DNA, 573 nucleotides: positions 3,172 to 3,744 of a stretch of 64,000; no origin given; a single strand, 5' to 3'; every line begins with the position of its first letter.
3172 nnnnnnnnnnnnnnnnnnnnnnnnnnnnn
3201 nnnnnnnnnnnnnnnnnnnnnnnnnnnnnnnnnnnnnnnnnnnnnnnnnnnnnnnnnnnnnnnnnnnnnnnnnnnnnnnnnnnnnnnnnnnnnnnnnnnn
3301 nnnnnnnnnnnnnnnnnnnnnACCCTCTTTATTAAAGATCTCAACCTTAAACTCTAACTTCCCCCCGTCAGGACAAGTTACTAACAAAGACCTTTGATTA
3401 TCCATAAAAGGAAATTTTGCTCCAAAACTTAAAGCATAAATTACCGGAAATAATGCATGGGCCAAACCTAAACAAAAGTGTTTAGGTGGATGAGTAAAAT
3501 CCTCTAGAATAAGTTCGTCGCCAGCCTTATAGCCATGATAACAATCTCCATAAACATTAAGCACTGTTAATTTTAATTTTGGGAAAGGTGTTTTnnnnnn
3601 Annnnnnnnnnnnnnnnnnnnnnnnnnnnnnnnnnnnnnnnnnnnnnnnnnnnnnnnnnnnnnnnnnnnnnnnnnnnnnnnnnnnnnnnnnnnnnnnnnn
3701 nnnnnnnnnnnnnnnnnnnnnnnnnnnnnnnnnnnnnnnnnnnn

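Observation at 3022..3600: Tandem duplication of a small Cys/His-containing domain (TIGR04076-like) inside the KS/CLF operon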

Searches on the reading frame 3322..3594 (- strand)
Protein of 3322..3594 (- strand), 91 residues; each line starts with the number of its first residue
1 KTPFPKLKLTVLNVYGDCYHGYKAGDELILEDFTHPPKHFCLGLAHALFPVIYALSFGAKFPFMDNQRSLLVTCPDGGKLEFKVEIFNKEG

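Call 22: find_homologous_proteins(query=A1, max_evalue=0.001)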
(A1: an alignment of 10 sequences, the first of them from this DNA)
Query A1 (10 sequences) (91 aa, profile of the alignment): 68 proteins with E <= 0.001 among 169 candidates.
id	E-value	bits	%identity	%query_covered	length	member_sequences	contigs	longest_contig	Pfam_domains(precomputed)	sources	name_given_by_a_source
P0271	8.2e-49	182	80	70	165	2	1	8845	-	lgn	-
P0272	1.7e-44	168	84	48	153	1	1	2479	-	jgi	-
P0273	3.5e-44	167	88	53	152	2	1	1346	-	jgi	-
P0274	7.0e-43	163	80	55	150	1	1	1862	-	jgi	jgi:uncharacterized repeat protein (TIGR04076 family)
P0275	2.1e-40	155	42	99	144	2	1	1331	-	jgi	jgi:uncharacterized repeat protein (TIGR04076 family)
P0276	1.2e-38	149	47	92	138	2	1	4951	-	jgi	-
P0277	2.5e-38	148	46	93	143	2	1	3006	-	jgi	jgi:uncharacterized repeat protein (TIGR04076 family)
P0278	3.2e-36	141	47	92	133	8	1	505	-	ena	-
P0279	1.3e-33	133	86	99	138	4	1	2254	-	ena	-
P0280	3.5e-31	125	44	88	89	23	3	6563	-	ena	-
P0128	3.6e-31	125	49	100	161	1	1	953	-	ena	-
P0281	8.0e-31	124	92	100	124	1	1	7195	-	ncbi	-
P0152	1.5e-30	123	36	93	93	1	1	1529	-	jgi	jgi:uncharacterized repeat protein (TIGR04076 family)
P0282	1.9e-30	123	48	88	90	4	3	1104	-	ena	-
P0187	4.0e-30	122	35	89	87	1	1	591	-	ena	-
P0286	2.1e-28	116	45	85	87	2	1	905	-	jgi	jgi:uncharacterized repeat protein (TIGR04076 family)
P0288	1.1e-27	114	39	96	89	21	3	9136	-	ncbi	-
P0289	2.1e-27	113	40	92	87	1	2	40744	-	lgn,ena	-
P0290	3.8e-27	112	42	86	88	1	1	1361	-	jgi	jgi:uncharacterized repeat protein (TIGR04076 family)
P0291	5.2e-27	112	88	99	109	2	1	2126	-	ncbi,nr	ncbi:MAG: TIGR04076 family protein, partial [Candidatus Omnitrophica bacterium]|nr:TIGR04076 family 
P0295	6.4e-25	105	32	78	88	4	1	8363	-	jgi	jgi:uncharacterized repeat protein (TIGR04076 family)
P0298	8.8e-25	105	84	98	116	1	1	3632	-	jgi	jgi:uncharacterized repeat protein (TIGR04076 family)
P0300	2.5e-24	103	31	89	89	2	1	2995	-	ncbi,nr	ncbi:MAG: TIGR04076 family protein [Firmicutes bacterium]|nr:TIGR04076 family protein [Bacillota bac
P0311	8.7e-21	92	27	78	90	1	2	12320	-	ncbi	-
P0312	2.3e-20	90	30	78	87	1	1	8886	-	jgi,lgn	jgi:uncharacterized repeat protein (TIGR04076 family)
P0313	2.3e-19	87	28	78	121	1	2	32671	-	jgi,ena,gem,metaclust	metaclust:\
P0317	1.3e-15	75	33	59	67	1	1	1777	-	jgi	jgi:uncharacterized repeat protein (TIGR04076 family)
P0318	5.9e-13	67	28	90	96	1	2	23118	-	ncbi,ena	-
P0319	4.9e-12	64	29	79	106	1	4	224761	-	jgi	jgi:uncharacterized repeat protein (TIGR04076 family)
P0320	1.5e-11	62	24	78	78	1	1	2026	-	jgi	jgi:uncharacterized repeat protein (TIGR04076 family)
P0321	1.0e-9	56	27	49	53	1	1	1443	-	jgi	jgi:uncharacterized repeat protein (TIGR04076 family)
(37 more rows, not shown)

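Call 42: find_encoding_contigs(protein=P0280, flank=8000, max_places=2)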
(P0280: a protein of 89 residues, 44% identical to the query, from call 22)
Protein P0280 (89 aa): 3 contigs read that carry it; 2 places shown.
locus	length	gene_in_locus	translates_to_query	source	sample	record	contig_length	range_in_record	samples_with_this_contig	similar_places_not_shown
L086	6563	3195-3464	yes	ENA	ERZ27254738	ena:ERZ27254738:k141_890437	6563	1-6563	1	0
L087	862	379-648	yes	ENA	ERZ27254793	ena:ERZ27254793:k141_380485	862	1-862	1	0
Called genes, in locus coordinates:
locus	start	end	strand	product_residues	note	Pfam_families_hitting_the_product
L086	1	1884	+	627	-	?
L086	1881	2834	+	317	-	PF01210:NAD_Gly3P_dh_N (weak), PF02558:ApbA, PF03807:F420_oxidored (weak), PF08546:ApbA_C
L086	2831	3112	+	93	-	-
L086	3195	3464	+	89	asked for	-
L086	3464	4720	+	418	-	PF00109:ketoacyl-synt, PF02801:Ketoacyl-synt_C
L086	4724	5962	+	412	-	PF00109:ketoacyl-synt, PF02801:Ketoacyl-synt_C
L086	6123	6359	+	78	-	PF00550:PP-binding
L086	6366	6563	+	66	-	?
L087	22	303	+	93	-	-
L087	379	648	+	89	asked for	-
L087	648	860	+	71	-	?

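Call 43: find_encoding_contigs(protein=P0289, flank=8000, max_places=2)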
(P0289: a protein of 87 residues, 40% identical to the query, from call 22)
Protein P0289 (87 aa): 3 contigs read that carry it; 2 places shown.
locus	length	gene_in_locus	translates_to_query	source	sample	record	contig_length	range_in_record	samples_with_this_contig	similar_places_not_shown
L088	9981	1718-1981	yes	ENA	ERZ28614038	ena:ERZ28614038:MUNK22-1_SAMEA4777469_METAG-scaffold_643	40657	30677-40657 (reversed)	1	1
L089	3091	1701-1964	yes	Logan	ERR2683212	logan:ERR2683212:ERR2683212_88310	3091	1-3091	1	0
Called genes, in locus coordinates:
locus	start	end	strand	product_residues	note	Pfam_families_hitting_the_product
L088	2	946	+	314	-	?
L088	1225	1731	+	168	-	PF22526:DUF7000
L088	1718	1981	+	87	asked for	-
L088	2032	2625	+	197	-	PF28474:DUF8412, PF13376:OmdA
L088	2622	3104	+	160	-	-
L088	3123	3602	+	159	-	PF06172:Cupin_5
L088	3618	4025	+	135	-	-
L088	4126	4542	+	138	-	PF02566:OsmC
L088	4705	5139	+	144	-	-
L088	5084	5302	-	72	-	-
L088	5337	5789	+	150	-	PF01257:2Fe-2S_thioredx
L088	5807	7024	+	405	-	PF01512:Complex1_51K, PF10589:NADH_4Fe-4S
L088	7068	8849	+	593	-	PF00111:Fer2 (weak), PF13510:Fer2_4, PF10588:NADH-G_4Fe-4S_3, PF12838:Fer4_7, PF13183:Fer4_8 (weak), PF22117:Fer4_Nqo3, PF02906:Fe_hyd_lg_C, PF02256:Fe_hyd_SSU, +2 more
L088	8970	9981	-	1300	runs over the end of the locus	PF18962:Por_Secre_tail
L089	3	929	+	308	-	?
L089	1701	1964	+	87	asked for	-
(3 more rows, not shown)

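Call 57: search_protein_families(library=ncbifam, proteins=[L086:1-1884:+], max_evalue=0.001)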
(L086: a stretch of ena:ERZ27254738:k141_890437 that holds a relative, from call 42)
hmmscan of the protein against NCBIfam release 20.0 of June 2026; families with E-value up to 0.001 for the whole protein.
L086:1-1884:+ (627 aa): 2 families
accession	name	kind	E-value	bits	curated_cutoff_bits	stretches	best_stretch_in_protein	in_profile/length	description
NF007354.0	PRK09849.1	equivalog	1e-61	209.4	868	2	3-215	15-226/703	aldehyde ferredoxin oxidoreductase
NF040818.1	GAPOR_Arch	equivalog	2.8e-08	32.5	1300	1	35-116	34-118/654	glyceraldehyde-3-phosphate:ferredoxin oxidoreductase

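Call 58: find_encoding_contigs(protein=P0319, flank=6000, max_places=2)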
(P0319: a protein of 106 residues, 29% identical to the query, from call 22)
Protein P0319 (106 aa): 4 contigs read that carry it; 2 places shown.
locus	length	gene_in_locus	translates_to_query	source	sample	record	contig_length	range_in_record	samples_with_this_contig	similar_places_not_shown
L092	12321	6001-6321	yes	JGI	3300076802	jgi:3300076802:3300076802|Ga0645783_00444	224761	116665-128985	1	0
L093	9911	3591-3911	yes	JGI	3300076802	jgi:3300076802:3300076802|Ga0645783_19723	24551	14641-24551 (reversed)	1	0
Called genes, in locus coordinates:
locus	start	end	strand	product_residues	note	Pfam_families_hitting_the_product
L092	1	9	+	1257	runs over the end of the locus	PF02574:S-methyl_trans, PF00809:Pterin_bind, PF02607:B12-binding_2, PF02310:B12-binding, PF02965:Met_synt_B12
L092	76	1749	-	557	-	PF00005:ABC_tran, PF13304:AAA_21 (faint)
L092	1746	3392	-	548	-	PF00005:ABC_tran, PF13304:AAA_21 (faint)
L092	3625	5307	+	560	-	PF00005:ABC_tran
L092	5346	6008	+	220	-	PF02525:Flavodoxin_2, PF03358:FMN_red (weak)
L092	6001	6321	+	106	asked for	-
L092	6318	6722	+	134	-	PF00903:Glyoxalase, PF18029:Glyoxalase_6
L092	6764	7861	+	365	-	PF02812:ELFV_dehydrog_N, PF00208:ELFV_dehydrog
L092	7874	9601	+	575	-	PF02776:TPP_enzyme_N, PF00205:TPP_enzyme_M, PF02775:TPP_enzyme_C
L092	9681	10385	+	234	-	PF05175:MTS (weak), PF13489:Methyltransf_23, PF01209:Ubie_methyltran (weak), PF02390:Methyltransf_4, PF13847:Methyltransf_31, PF08241:Methyltransf_11 (weak), PF08242:Methyltransf_12, PF13649:Methyltransf_25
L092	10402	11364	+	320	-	PF04055:Radical_SAM (weak)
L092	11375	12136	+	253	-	PF03781:FGE-sulfatase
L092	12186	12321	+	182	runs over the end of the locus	-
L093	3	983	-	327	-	?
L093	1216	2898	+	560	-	PF00005:ABC_tran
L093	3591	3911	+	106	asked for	-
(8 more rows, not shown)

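Call 59: find_encoding_contigs(protein=P0318, flank=6000, max_places=2)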
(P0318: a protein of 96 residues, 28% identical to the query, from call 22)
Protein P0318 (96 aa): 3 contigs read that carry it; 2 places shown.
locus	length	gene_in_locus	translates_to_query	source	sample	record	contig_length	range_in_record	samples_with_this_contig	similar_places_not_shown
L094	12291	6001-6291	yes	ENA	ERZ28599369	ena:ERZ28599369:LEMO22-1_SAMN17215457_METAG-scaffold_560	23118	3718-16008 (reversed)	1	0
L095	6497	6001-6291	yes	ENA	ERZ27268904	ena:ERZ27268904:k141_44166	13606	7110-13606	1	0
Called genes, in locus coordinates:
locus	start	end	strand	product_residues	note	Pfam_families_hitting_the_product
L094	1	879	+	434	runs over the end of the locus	PF00109:ketoacyl-synt, PF02801:Ketoacyl-synt_C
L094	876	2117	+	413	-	PF00109:ketoacyl-synt, PF02801:Ketoacyl-synt_C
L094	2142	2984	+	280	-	PF04199:Cyclase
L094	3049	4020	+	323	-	PF03364:Polyketide_cyc, PF10604:Polyketide_cyc2 (weak), PF03364:Polyketide_cyc (weak)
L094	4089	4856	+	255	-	PF00106:adh_short, PF08659:KR, PF13561:adh_short_C2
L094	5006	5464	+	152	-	-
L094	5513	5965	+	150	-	-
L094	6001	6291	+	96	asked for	-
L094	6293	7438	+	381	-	PF06500:FrsA-like, PF01738:DLH (weak), PF00561:Abhydrolase_1 (faint), PF00326:Peptidase_S9, PF12146:Hydrolase_4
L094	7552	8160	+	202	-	PF00440:TetR_N, PF17935:TetR_C_27 (weak)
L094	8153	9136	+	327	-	PF25919:BSH_CusB (faint), PF25917:BSH_RND, PF25973:BSH_CzcB (weak), PF25881:HH_YBHG, PF25876:HH_MFP_RND (weak), PF25954:Beta-barrel_RND_2, PF25990:Beta-barrel_YknX, PF26002:Beta-barrel_AprE (weak)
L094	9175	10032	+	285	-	PF00005:ABC_tran, PF13304:AAA_21 (weak)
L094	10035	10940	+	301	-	PF00005:ABC_tran, PF13304:AAA_21 (faint)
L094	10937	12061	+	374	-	PF12679:ABC2_membrane_2, PF12698:ABC2_membrane_3, PF01061:ABC2_membrane, PF12730:ABC2_membrane_4 (weak)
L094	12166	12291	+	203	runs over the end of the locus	PF00440:TetR_N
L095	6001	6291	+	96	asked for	-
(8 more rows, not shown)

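Call 60: find_encoding_contigs(protein=P0288, flank=6000, max_places=3)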
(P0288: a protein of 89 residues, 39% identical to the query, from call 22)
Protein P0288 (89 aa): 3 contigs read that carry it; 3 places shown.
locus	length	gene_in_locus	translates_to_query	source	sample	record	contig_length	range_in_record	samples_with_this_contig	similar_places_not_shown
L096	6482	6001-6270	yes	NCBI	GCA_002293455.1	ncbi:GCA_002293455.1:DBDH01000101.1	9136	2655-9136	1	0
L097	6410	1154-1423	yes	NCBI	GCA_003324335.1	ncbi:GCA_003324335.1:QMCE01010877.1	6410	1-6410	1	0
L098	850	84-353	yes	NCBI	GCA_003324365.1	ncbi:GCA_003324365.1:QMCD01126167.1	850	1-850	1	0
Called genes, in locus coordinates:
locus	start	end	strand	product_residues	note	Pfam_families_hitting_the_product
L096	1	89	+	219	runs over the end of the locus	PF19700:DUF6198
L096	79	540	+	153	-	PF04073:tRNA_edit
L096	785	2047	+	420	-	PF13173:AAA_14, PF13635:DUF4143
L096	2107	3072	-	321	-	PF01565:FAD_binding_4, PF02873:MurB_C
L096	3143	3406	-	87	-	PF06769:YoeB_toxin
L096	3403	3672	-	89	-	PF04221:RelB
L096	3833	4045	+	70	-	-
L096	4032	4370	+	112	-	PF02452:PemK_toxin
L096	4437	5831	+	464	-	-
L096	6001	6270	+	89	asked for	-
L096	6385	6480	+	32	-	?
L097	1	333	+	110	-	?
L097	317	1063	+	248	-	PF02463:SMC_N (faint), PF00005:ABC_tran, PF13304:AAA_21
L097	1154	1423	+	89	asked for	-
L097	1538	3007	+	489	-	PF00202:Aminotran_3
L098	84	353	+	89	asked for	-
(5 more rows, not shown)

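Call 61: find_encoding_contigs(protein=P0311, flank=6000, max_places=2)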
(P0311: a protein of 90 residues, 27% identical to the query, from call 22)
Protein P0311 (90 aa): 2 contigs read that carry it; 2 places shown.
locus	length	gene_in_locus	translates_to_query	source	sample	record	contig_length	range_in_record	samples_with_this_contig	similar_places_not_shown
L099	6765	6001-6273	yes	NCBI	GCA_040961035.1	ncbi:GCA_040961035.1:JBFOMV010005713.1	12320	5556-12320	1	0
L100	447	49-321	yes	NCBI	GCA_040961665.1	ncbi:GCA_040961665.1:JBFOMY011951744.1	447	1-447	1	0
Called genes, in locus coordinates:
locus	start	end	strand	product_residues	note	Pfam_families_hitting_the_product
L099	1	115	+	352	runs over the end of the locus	PF10502:Peptidase_S26 (weak)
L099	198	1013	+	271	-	PF01026:TatD_DNase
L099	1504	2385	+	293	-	PF01680:SOR_SNZ, PF03060:NMO (faint), PF05690:ThiG (weak)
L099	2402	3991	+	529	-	PF13481:AAA_25 (faint), PF19568:Spore_III_AA, PF13604:AAA_30 (weak), PF20720:nSTAND3 (weak), PF00004:AAA (weak), PF03266:NTPase_1 (faint), PF25516:PTPase, PF01424:R3H, +1 more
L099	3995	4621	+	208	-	PF02223:Thymidylate_kin, PF13521:AAA_28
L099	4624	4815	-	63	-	-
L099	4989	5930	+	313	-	PF20990:DUF2207_C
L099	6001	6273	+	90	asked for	-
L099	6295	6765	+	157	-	?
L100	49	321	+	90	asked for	-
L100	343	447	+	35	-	?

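Call 62: find_encoding_contigs(protein=P0313, flank=6000, max_places=2)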
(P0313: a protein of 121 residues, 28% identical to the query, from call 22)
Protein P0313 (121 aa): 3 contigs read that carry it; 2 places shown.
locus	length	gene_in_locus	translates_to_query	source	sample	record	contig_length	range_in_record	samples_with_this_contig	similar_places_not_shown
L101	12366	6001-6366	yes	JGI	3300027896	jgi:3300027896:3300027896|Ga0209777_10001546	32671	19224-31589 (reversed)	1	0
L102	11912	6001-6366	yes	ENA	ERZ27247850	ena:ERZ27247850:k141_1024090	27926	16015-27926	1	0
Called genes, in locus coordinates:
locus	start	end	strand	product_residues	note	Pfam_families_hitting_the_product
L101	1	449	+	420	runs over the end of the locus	PF00465:Fe-ADH, PF13685:Fe-ADH_2 (weak), PF25137:ADH_Fe_C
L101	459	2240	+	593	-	PF02730:AFOR_N, PF01314:AFOR_C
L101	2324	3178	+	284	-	PF01678:DAP_epimerase, PF26317:CntK_N (faint), PF01678:DAP_epimerase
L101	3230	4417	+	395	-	PF00155:Aminotran_1_2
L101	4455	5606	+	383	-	PF00009:GTP_EFTU (faint), PF13167:GTP-bdg_N, PF16360:GTP-bdg_M, PF01926:MMR_HSR1, PF02421:FeoB_N (weak)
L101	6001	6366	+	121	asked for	-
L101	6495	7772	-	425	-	PF14257:DUF4349, PF00801:PKD, PF18911:PKD_4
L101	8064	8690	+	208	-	PF14333:DUF4389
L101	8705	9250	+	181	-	-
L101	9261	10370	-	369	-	PF04055:Radical_SAM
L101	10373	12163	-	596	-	PF00009:GTP_EFTU, PF03144:GTP_EFTU_D2, PF14492:EFG_III, PF00679:EFG_C, PF06421:LepA_C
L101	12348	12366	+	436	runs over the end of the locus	PF00070:Pyr_redox (faint), PF00890:FAD_binding_2 (faint), PF01134:GIDA (faint), PF01593:Amino_oxidase (faint), PF03486:HI0933_like, PF07992:Pyr_redox_2 (weak), PF01266:DAO (weak), PF22780:HI0933_like_1st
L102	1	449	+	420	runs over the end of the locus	PF00465:Fe-ADH, PF13685:Fe-ADH_2 (weak), PF25137:ADH_Fe_C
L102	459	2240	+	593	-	PF02730:AFOR_N, PF01314:AFOR_C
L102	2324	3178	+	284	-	PF01678:DAP_epimerase, PF26317:CntK_N (faint), PF01678:DAP_epimerase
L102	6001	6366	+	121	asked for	-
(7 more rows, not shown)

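Call 64: search_protein_families(library=pfam, proteins=[L094:5006-5464:+, L094:5513-5965:+, L094:6293-7438:+, L094:3049-4020:+], max_evalue=1)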
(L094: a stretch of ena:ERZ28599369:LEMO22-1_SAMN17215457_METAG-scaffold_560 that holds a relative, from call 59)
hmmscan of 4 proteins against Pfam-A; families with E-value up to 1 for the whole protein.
L094:5006-5464:+ (152 aa): 0 families

L094:5513-5965:+ (150 aa): 3 families
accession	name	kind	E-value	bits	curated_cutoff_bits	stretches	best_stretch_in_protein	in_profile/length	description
PF10027.14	DUF2269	-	0.0026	18.3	28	1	4-100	4-94/150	Predicted integral membrane protein (DUF2269)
PF12730.13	ABC2_membrane_4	-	0.054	13.9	27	1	76-131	8-64/179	ABC-2 family transporter protein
PF14256.11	YwiC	-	0.14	12.9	25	1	12-70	30-87/126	YwiC-like protein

L094:6293-7438:+ (381 aa): 11 families
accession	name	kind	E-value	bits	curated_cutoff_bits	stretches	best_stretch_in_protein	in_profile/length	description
PF12146.15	Hydrolase_4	-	2.9e-16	59.9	27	2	309-363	183-237/239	Serine aminopeptidase, S33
PF06500.17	FrsA-like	-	3.2e-13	49.7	22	1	85-335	116-373/414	Esterase FrsA-like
PF00326.27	Peptidase_S9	-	1.1e-08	35.3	22.6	1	186-377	8-208/213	Prolyl oligopeptidase family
PF01738.24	DLH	-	8.3e-08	32.5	21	1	153-361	3-189/217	Dienelactone hydrolase family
PF00561.26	Abhydrolase_1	-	1.4e-07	31.8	25.8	2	166-283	2-115/245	alpha/beta hydrolase fold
PF02129.25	Peptidase_S15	-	3.4e-05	24.1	23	1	156-263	10-121/262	X-Pro dipeptidyl-peptidase (S15 family)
PF05448.18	AXE1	-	6.3e-05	22.3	21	1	146-205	64-122/321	Acetyl xylan esterase (AXE1)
PF12697.13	Abhydrolase_6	-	0.00018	22.7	26.3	1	190-363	25-210/217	Alpha/beta hydrolase family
PF08840.17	BAAT_C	-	0.0034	17.9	20.9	1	227-301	11-86/210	BAAT / Acyl-CoA thioester hydrolase C terminal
PF07859.19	Abhydrolase_3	-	0.015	15.5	25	1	236-332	70-180/210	alpha/beta hydrolase fold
PF02230.22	Abhydrolase_2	-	0.092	13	23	0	237-290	105-159/217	Phospholipase/Carboxylesterase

L094:3049-4020:+ (323 aa): 3 families
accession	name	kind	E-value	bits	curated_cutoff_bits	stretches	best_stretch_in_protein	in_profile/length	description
PF03364.25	Polyketide_cyc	-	1.9e-20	73.8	23.4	2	10-118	1-111/126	Polyketide cyclase / dehydrase and lipid transport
PF10604.15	Polyketide_cyc2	-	4e-13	50.3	27.4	2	6-150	6-139/142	Polyketide cyclase / dehydrase and lipid transport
PF06240.19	COXG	-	0.11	12.7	22.2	1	168-199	3-34/140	Carbon monoxide dehydrogenase subunit G (CoxG)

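Call 65: find_related_loci(query=P0318, collection=metagenome_contigs, flank=8000)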
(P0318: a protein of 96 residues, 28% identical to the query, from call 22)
Query P0318 (96 aa) in metagenome_contigs; peptide patterns used: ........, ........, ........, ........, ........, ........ (x = any residue, [..] = any of these).
217 stretches matched a pattern; 4 encode a relative of the query (tblastn E <= 1e-3); 4 distinct loci.
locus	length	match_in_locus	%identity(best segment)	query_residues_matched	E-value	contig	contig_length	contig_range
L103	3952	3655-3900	41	8-89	1e-11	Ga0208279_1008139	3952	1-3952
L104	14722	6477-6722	41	8-89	3e-11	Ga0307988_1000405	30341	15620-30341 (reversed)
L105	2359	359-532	41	8-65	4e-9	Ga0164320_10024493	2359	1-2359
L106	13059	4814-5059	37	8-89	2e-9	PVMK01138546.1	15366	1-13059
